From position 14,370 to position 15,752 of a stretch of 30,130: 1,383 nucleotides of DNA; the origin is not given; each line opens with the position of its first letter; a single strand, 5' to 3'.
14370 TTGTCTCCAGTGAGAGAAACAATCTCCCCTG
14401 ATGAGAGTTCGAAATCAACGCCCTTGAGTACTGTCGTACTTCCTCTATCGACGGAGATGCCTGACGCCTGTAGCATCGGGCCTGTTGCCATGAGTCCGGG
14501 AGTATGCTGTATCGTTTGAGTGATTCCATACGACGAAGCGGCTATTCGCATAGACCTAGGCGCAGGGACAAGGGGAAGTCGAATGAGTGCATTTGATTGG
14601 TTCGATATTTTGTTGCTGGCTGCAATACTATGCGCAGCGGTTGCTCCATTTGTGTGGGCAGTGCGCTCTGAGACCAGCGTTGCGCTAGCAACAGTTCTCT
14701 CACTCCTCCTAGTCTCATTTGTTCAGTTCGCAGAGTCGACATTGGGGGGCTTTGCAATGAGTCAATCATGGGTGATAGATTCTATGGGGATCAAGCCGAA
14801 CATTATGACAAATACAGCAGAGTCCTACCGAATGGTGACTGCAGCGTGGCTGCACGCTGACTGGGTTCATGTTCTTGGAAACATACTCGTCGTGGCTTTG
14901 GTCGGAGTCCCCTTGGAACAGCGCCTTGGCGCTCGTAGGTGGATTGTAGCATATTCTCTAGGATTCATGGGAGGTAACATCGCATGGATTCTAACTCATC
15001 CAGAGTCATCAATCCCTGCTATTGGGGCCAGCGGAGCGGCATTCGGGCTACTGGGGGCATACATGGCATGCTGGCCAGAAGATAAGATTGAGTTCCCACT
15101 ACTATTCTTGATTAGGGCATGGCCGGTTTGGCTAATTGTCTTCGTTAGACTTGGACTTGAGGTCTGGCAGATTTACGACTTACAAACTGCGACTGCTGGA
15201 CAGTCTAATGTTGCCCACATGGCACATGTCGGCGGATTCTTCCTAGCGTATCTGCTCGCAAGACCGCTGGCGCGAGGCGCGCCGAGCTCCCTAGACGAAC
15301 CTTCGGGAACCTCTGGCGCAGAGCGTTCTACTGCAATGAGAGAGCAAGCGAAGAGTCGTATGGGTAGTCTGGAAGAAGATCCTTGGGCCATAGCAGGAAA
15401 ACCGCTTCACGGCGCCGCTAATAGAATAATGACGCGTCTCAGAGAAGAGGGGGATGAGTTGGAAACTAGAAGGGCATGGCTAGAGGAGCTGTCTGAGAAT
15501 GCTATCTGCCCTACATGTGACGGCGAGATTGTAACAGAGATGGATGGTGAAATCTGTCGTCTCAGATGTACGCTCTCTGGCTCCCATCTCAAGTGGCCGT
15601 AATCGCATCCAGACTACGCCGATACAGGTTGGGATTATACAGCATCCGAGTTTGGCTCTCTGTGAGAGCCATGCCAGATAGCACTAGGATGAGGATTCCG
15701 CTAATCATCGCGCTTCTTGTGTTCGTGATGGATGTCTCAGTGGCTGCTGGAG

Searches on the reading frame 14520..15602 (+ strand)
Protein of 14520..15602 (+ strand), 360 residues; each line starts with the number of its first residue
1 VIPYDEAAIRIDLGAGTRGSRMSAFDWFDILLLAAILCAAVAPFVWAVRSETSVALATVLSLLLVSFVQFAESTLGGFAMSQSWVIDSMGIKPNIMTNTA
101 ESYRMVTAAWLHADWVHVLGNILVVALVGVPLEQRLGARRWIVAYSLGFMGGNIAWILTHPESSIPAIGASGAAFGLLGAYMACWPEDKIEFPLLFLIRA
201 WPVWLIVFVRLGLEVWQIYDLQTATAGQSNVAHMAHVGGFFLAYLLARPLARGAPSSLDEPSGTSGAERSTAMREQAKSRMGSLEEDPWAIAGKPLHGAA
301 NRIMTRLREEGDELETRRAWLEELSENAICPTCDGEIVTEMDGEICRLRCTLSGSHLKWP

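Call 8: search_protein_families(library=pfam, proteins=[window:14520-15602:+])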
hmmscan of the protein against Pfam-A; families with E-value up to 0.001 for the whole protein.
window:14520-15602:+ (360 aa): 1 family
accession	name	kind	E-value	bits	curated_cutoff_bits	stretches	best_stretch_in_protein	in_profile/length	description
PF01694.28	Rhomboid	-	3.5e-26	92.6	22.6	1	101-250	3-140/143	Rhomboid domain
